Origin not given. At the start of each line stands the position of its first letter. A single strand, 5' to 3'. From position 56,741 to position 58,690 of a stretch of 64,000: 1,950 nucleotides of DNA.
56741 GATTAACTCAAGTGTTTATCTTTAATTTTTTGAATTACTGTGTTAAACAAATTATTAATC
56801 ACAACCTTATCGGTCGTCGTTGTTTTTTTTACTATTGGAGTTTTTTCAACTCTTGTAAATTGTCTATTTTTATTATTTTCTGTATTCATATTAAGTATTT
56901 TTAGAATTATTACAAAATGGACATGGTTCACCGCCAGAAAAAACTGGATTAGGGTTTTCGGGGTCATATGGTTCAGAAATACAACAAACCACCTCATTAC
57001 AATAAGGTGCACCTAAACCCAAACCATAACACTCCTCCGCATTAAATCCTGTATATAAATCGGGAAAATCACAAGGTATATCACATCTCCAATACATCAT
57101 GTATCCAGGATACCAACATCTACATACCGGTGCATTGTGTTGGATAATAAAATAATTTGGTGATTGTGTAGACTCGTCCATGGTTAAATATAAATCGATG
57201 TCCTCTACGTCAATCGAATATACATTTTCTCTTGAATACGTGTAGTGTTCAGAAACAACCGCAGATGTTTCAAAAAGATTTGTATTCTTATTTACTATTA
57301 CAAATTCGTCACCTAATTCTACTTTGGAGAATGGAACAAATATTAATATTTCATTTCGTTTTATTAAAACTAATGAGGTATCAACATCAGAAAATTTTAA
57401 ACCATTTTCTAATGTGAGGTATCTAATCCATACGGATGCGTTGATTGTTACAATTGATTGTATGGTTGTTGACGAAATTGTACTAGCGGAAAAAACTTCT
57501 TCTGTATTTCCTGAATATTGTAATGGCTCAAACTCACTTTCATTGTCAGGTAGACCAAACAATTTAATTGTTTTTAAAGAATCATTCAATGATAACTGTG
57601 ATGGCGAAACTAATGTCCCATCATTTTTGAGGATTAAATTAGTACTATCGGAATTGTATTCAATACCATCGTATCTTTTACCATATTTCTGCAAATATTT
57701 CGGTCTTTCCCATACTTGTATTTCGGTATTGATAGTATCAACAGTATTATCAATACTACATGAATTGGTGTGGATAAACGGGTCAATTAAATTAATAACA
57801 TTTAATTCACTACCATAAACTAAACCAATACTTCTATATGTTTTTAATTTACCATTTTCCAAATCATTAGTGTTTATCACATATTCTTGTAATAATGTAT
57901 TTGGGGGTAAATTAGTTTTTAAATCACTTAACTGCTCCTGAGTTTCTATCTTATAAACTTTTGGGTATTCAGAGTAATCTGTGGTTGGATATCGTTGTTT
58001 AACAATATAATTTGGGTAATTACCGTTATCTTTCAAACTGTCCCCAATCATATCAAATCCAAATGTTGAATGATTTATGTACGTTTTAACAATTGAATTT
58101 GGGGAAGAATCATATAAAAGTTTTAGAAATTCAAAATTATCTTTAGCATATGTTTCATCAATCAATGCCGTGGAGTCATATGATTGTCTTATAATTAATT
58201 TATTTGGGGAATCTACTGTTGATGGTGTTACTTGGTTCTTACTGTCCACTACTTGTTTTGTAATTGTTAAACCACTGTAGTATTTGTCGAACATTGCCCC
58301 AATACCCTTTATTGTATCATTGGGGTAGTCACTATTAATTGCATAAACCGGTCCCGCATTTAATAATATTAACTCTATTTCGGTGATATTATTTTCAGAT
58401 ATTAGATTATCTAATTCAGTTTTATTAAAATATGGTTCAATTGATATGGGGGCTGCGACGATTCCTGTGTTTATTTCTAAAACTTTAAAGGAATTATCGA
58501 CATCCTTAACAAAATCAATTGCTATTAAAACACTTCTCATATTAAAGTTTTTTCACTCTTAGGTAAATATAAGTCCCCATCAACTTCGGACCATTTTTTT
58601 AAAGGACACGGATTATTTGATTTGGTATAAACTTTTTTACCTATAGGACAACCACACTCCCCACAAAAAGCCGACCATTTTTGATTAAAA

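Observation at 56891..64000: Second sugar-tailoring cluster (carbamoyltransferase, nucleotide-sugar dehydrogenase, two SGNH-like paralogs) plus two Cys-rich proteins upstream of the fibre gene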

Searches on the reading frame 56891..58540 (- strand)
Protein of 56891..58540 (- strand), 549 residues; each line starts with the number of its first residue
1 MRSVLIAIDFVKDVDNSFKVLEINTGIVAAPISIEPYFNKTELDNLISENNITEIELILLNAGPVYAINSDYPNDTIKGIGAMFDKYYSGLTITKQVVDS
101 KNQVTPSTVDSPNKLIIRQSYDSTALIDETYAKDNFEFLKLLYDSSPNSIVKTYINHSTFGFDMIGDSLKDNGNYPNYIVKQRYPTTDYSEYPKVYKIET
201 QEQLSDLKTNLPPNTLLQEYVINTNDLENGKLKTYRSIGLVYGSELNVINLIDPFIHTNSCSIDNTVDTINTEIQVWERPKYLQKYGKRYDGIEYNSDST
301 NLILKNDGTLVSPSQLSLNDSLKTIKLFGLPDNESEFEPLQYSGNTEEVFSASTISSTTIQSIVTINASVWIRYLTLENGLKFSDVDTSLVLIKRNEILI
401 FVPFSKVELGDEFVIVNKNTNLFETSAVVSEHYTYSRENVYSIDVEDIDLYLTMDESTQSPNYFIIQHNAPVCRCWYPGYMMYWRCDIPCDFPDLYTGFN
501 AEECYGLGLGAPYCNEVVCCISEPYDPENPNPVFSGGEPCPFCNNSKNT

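Call 3: search_protein_families(library=pfam, proteins=[window:56891-58540:-], max_evalue=0.1)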
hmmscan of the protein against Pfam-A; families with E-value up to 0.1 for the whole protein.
window:56891-58540:- (549 aa): 0 families

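Call 4: search_protein_families(library=phrogs, proteins=[window:56891-58540:-], max_evalue=0.01)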
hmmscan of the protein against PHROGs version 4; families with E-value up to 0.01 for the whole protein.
window:56891-58540:- (549 aa): 0 families

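Call 11: find_related_loci(query=window:56891-58540:-, collection=viral_contigs, flank=10000)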
Query window:56891-58540:- (549 aa) in viral_contigs; peptide patterns used: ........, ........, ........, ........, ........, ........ (x = any residue, [..] = any of these).
8 stretches matched a pattern; 4 encode a relative of the query (tblastn E <= 1e-3); 4 distinct loci.
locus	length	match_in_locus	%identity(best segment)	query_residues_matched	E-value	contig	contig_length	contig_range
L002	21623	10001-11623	41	1-547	4e-120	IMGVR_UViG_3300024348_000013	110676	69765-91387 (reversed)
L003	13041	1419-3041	41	1-547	4e-120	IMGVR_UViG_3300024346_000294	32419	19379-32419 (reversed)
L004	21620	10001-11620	39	1-527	6e-111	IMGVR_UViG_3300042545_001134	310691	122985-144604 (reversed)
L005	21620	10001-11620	39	1-527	6e-111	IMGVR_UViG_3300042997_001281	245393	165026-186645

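Call 14: search_protein_families(library=pfam, proteins=[L004:68-1006:+, L004:1003-2433:+, L004:2420-3820:+, L004:3820-5250:+, L004:5247-6035:+, L004:6035-6766:+, L004:6763-7902:+, L004:7902-9572:+, L004:9723-10001:+, L004:10001-11914:+], max_evalue=0.01)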
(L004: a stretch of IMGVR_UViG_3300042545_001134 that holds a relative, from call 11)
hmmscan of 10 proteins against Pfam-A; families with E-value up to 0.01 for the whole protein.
L004:68-1006:+ (312 aa): 1 family
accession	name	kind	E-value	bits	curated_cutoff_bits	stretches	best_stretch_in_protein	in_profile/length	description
PF13385.13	Laminin_G_3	-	3.2e-09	37.5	27.6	1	61-170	45-150/151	Concanavalin A-like lectin/glucanases superfamily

L004:1003-2433:+ (476 aa): 3 families
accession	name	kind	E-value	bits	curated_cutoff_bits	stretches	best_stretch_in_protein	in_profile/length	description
PF02709.20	Glyco_transf_7C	-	3.8e-19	68.5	23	1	99-166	2-69/78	N-terminal domain of galactosyltransferase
PF13733.12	Glyco_transf_7N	-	1.7e-15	57.3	27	1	3-80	47-125/134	N-terminal region of glycosyl transferase group 7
PF13385.13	Laminin_G_3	-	1e-05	26.2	27.6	1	192-345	15-143/151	Concanavalin A-like lectin/glucanases superfamily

L004:2420-3820:+ (466 aa): 1 family
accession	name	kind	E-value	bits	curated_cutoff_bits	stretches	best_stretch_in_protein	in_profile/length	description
PF04055.27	Radical_SAM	-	5.1e-07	30.4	29.5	1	129-305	3-142/166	Radical SAM superfamily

L004:3820-5250:+ (476 aa): 1 family
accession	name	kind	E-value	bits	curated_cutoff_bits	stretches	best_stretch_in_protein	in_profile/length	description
PF19061.5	DUF5757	-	0.0018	19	25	1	42-95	22-75/96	Family of unknown function (DUF5757)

L004:5247-6035:+ (262 aa): 1 family
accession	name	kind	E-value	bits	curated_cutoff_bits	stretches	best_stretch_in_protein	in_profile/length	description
PF13472.12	Lipase_GDSL_2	-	0.00012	23.1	32.9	1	7-74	2-70/178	GDSL-like Lipase/Acylhydrolase family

L004:6035-6766:+ (243 aa): 1 family
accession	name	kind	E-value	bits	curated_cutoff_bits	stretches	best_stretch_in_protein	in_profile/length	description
PF19547.4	DUF6071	-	4.5e-07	30.2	27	1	16-163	18-161/247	Family of unknown function (DUF6071)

L004:6763-7902:+ (379 aa): 3 families
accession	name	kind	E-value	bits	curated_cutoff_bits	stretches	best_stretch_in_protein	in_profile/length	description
PF00984.24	UDPG_MGDP_dh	-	1.2e-17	64.2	25.4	1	185-274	2-88/94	UDP-glucose/GDP-mannose dehydrogenase family, central domain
PF03721.20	UDPG_MGDP_dh_N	-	1.6e-15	57.6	27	1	36-158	62-181/187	UDP-glucose/GDP-mannose dehydrogenase family, NAD binding domain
PF03446.21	NAD_binding_2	-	0.0013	19.2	21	1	2-62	1-67/161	NAD binding domain of 6-phosphogluconate dehydrogenase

L004:7902-9572:+ (556 aa): 2 families
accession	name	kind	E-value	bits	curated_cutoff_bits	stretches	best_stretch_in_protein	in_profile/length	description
PF02543.21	Carbam_trans_N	-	3.5e-63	214.6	24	1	3-334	2-345/346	Carbamoyltransferase N-terminus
PF16861.10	Carbam_trans_C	-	9.3e-63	211.2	27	1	388-555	1-170/170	Carbamoyltransferase C-terminus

L004:9723-10001:+ (92 aa): 0 families

L004:10001-11914:+ (637 aa): 0 families

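Call 20: find_homologous_proteins(query=window:56891-58540:-, max_evalue=0.001)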
Query window:56891-58540:- (549 aa): 194 proteins with E <= 0.001 among 8000 candidates; the best 120 are listed.
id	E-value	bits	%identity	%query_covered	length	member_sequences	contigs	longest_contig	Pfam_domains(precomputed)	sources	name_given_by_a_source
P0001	0.0e+0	1169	94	100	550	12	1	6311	-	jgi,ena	jgi:hypothetical protein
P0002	0.0e+0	1145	92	100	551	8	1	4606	-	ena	-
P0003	3.2e-264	896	74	99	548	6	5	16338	-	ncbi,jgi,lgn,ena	jgi:hypothetical protein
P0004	2.4e-252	857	70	100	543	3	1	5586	-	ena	-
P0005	6.1e-250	849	71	100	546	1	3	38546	-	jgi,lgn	jgi:hypothetical protein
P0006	9.4e-250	848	71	100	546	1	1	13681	-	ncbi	-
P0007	1.8e-249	847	71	100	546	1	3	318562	-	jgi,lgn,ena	jgi:hypothetical protein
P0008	2.9e-246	837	68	100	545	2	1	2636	-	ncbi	-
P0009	2.6e-245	833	70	99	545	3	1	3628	-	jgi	jgi:hypothetical protein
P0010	1.1e-244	831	66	100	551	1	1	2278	-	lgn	-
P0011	2.1e-234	797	64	100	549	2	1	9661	-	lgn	-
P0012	4.0e-230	783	63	100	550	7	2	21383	-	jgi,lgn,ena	jgi:hypothetical protein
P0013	1.4e-218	745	62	100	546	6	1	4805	-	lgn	-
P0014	4.0e-215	734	62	95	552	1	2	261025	-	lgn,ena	-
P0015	1.3e-214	732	60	100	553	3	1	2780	-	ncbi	-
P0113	8.0e-79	284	42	61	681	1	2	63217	-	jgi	-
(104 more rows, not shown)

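Call 21: find_encoding_contigs(protein=P0007, flank=10000, max_places=3)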
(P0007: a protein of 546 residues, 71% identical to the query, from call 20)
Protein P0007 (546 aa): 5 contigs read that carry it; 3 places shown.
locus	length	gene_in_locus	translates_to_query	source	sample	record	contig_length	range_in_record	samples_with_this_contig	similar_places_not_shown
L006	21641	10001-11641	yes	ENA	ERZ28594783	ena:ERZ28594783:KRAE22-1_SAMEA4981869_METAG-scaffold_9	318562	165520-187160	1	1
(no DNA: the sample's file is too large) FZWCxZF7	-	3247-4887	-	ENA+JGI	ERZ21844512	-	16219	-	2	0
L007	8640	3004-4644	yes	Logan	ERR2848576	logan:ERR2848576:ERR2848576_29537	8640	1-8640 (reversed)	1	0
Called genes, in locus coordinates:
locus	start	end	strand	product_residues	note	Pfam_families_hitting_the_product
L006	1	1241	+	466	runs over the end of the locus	PF04055:Radical_SAM (weak)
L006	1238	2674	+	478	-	-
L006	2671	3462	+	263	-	-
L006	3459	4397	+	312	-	-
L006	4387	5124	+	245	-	PF19547:DUF6071 (weak)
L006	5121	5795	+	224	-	-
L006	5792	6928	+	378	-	PF03721:UDPG_MGDP_dh_N, PF00984:UDPG_MGDP_dh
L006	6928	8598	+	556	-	PF02543:Carbam_trans_N, PF16861:Carbam_trans_C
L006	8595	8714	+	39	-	-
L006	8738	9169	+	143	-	PF01583:APS_kinase, PF06414:Zeta_toxin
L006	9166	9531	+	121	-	-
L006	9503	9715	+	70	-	PF09834:DUF2061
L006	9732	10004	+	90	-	-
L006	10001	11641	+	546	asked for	-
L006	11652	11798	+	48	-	-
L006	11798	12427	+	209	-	-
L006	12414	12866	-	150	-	-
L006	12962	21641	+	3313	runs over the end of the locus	PF24828:DUF7713 (faint), PF13884:Peptidase_S74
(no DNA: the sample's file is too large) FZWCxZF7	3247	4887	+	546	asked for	-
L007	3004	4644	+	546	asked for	-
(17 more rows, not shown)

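Call 30: search_protein_families(library=ncbifam, proteins=[window:56891-58540:-], max_evalue=0.01)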
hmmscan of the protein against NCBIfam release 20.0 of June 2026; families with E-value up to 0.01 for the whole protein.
window:56891-58540:- (549 aa): 0 families

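Call 38: search_solved_structures(query=A2, max_evalue=1, show_alignments=2)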
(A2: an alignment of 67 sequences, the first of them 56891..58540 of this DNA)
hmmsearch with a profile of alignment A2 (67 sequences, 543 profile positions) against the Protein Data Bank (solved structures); distinct sequences matched with E-value up to 1: 0.

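Call 49: predict_structure(alignment_id=A2)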
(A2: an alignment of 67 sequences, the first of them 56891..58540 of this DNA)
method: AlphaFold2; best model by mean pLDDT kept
length: 549 residues; sequences in the alignment: 67
mean_pLDDT: 82.0   pTM: 0.76
mean pLDDT of the five models: 82.0, 81.4, 81.3, 81.1, 78.8
residues with pLDDT >= 90: 171; 70-90: 286; 50-70: 87; < 50: 5
segments of 3 or more residues with pLDDT < 50: 546-549
pLDDT, mean of each block of 10 residues (from residue 1): 85 87 66 80 94 91 70 75 87 84 73 86 63 65 68 67 80 92 74 91 92 87 92 90 85 87 91 91 69 67 88 91 91 69 88 92 85 92 84 92 89 94 96 86 84 88 87 76 78 72 79 80 78 64 50
secondary structure, 60 per line:
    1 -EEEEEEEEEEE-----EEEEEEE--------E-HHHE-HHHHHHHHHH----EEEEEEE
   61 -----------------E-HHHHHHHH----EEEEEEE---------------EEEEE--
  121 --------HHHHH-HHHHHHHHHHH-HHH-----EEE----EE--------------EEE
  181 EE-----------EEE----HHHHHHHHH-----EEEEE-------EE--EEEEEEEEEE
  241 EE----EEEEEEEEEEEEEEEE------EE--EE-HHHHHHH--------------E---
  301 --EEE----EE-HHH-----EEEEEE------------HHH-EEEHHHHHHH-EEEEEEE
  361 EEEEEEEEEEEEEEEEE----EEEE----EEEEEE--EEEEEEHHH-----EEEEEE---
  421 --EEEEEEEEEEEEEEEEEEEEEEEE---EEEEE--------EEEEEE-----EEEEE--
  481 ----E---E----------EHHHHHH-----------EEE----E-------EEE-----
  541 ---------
elements in order: E2-12 E18-24 H40-49 E54-60 H80-87 E92-98 E114-118 H129-133 H135-145 E155-157 E178-182 E194-196 H201-209 E215-219 E231-242 E247-262 H276-282 E303-305 E321-326 E343-345 H346-352 E354-377 E382-385 E390-395 E398-403 E412-417 E423-446 E450-454 E463-468 E474-478 H501-506 E518-520 E533-535
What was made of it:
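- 56891..57133 (-): A549 residues 470-549 plus stop codon: 10-Cys tail, the putative released cargo. Model confidence is lower here, pLDDT 50-80 (call 49).
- AF2 model with pLDDT 82 (call 49).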

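Call 62: search_dna_similar(query=window:56891-58540:-, collection=phages, mode=protein, max_rows=20, max_evalue=0.001)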
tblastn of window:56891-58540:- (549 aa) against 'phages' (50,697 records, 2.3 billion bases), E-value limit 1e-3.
No match.

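Call 66: fold_search(model_id=the predicted structure, library=viral)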
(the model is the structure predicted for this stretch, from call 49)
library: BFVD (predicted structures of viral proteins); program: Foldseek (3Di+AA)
matches with E <= 10: 780; with E <= 0.001: 62
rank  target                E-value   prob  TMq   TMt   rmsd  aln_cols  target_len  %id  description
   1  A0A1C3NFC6            6.2e-12  1.00  0.26  0.29  19.9       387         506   14  (no name in the UniProt tables at hand)
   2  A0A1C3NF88            2.6e-11  1.00  0.26  0.11  14.8       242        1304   18  (no name in the UniProt tables at hand)
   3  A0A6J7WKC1            4.3e-11  1.00  0.27  0.17  26.8       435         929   14  Hint domain containing protein [uncultured Caudovirales phage]
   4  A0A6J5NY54            5.3e-11  1.00  0.26  0.45  20.8       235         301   16  PASTA_pknB domain containing protein [uncultured Caudovirales phage]
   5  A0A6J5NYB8            1.3e-09  1.00  0.26  0.34  22.1       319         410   10  Fibronectin type III [uncultured Caudovirales phage]
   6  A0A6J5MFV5            1.9e-09  1.00  0.26  0.34  18.6       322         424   12  Fibronectin type III [uncultured Caudovirales phage]
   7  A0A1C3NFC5            1.0e-08  1.00  0.25  0.82   2.8       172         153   15  (no name in the UniProt tables at hand)
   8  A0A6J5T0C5            1.2e-08  1.00  0.22  0.28  19.6       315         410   13  Uncharacterized protein [uncultured Caudovirales phage]
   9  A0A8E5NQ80            1.7e-07  1.00  0.23  0.27  21.7       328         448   11  (no name in the UniProt tables at hand)
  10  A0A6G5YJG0            2.7e-07  1.00  0.22  0.21  11.0       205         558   14  (no name in the UniProt tables at hand)
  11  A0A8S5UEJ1            2.9e-07  1.00  0.23  0.17   9.0       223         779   13  Terminase [Siphoviridae sp. ctX5W26]
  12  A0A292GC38            3.0e-07  1.00  0.21  0.38  12.9       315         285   10  (no name in the UniProt tables at hand)
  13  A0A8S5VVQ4            5.6e-07  1.00  0.23  0.39  11.5       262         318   14  (no name in the UniProt tables at hand)
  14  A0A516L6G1            5.9e-07  1.00  0.21  0.30  25.8       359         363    9  (no name in the UniProt tables at hand)
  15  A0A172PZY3            8.6e-07  1.00  0.22  0.28   3.7       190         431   15  RNA (Guanine-N1-)-methyltransferase [Acinetobacter phage vB_AbaM_ME3]
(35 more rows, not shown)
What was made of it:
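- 57134..57655 (-): A549 residues about 296-469: Hint (hedgehog/intein) domain that keeps only blocks F and G. BFVD Foldseek hits are Hint-domain proteins (call 66).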

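Call 68: find_encoding_contigs(protein=P0113, flank=8000, max_places=2)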
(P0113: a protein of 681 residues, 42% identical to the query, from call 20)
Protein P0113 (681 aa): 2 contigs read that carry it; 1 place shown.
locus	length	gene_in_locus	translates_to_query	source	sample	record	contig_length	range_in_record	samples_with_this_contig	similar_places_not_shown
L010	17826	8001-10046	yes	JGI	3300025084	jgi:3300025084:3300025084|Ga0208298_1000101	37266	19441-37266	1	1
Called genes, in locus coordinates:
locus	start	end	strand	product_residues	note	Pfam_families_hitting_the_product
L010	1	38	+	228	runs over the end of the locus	PF01555:N6_N4_Mtase (weak)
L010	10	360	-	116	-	PF02643:DUF192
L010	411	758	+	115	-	-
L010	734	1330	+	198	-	PF02525:Flavodoxin_2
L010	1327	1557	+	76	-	PF10985:DUF2805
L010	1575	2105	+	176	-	-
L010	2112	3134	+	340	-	PF00303:Thymidylat_synt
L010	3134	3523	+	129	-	PF03061:4HBT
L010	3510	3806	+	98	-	PF01817:CM_2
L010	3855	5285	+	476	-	-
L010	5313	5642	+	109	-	PF01521:Fe-S_biosyn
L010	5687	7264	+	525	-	-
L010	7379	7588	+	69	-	-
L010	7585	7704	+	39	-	-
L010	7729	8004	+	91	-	-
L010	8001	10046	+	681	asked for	-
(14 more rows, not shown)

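Call 75: find_related_loci(query=A2, collection=viral_contigs, flank=10000)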
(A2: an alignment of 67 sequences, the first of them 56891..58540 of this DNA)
Query A2 (549 aa) in viral_contigs; peptide patterns used: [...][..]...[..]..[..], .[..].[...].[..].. (x = any residue, [..] = any of these).
149 stretches matched a pattern; 54 encode a relative of the query (tblastn E <= 1e-3); 54 distinct loci.
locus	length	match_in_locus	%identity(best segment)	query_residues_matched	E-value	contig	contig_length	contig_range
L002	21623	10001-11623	41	1-547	5e-119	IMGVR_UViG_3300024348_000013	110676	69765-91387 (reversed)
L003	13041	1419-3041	41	1-547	5e-119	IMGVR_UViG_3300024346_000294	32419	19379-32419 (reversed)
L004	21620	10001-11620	39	1-527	8e-110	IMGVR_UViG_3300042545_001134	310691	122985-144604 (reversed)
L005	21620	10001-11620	39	1-527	8e-110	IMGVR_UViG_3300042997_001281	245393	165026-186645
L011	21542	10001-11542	40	1-524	1e-112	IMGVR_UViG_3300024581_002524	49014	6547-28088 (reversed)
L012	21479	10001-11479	39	1-490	1e-96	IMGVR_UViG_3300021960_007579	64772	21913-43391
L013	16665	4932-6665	35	1-547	2e-92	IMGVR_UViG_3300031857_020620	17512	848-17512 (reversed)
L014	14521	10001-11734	35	1-547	2e-92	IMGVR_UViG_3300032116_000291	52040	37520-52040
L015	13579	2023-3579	36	1-486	2e-87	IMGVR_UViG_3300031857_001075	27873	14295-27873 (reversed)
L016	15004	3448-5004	36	1-486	2e-87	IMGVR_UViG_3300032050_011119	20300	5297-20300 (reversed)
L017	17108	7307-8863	36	1-486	2e-87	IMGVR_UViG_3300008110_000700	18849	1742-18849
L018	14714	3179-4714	39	1-484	8e-105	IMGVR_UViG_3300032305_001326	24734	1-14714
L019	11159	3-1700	34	1-547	2e-84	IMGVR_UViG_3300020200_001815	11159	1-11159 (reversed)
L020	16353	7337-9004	35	1-519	6e-84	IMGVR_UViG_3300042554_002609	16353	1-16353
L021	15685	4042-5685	33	1-542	8e-82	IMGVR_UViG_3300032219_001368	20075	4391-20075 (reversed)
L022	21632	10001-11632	34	1-540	5e-83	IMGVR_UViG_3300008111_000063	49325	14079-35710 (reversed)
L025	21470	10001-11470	35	1-483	1e-79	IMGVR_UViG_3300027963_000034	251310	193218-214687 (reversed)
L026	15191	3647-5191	34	1-484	5e-79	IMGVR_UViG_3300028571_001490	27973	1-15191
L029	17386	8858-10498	35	1-515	1e-76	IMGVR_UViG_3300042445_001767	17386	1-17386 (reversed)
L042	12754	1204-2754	33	1-486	5e-71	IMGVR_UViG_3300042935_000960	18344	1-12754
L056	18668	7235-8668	28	1-490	3e-33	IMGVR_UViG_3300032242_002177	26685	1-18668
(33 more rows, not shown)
